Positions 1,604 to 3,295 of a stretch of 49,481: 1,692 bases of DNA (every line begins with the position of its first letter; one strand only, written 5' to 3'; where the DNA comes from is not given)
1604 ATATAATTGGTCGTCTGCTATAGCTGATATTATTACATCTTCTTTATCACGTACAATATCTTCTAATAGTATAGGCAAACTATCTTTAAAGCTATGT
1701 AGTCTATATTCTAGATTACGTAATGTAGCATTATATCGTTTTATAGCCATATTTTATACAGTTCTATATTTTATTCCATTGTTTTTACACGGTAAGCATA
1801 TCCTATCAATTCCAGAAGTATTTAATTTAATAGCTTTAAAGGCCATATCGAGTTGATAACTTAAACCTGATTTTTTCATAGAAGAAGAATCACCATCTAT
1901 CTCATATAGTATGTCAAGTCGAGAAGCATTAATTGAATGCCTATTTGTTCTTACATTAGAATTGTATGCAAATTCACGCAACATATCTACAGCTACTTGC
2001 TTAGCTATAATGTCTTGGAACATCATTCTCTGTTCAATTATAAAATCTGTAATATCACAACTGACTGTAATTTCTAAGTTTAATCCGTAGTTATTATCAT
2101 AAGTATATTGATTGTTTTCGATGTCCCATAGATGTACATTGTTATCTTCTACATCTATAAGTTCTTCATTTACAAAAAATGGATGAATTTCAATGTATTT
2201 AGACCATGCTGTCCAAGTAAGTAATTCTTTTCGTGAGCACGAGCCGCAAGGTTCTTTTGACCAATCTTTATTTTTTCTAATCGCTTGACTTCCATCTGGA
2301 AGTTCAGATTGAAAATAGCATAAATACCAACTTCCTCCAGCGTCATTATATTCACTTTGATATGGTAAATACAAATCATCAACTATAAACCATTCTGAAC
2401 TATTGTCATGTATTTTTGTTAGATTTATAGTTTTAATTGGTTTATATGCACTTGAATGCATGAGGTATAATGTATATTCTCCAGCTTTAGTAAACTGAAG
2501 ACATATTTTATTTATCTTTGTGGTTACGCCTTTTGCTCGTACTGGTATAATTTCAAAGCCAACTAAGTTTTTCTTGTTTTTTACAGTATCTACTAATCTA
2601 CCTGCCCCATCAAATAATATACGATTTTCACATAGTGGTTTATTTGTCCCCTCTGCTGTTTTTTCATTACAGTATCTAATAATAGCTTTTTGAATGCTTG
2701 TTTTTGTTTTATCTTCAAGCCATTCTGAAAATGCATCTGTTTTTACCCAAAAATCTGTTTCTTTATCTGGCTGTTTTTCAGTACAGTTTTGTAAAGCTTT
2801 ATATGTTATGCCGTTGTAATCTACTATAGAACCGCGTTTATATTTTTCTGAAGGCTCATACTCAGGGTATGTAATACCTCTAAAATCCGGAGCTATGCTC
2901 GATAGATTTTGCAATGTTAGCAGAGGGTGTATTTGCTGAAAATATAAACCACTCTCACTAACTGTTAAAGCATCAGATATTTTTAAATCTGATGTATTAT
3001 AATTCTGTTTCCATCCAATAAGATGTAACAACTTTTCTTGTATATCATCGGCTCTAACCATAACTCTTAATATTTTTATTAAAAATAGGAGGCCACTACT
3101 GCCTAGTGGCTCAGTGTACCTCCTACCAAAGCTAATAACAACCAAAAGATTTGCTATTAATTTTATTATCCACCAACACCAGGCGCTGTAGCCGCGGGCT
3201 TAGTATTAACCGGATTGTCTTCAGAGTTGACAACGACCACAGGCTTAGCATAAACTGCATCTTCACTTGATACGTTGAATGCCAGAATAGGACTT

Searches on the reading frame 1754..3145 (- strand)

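Call 9: search_protein_families(library=phrogs, proteins=[window:1754-3145:-], max_evalue=0.00001)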
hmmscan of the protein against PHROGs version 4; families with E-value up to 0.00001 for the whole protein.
window:1754-3145:- (463 aa): 2 families
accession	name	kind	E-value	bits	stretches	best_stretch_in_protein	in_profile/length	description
phrog_8189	-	unknown function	3.7e-144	481.9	1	29-463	1-420/421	-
phrog_19602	-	tail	9.7e-06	25.6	0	94-137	55-98/504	tail fiber protein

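Call 80: search_protein_families(library=pfam, proteins=[window:1754-3145:-], max_evalue=0.01)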
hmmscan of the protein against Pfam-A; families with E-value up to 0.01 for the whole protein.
window:1754-3145:- (463 aa): 1 family
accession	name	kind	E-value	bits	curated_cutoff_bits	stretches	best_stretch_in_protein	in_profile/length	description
PF02839.19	CBM_5_12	-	3.2e-05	24.3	26.2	1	95-122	1-28/44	Carbohydrate-binding module family 5/12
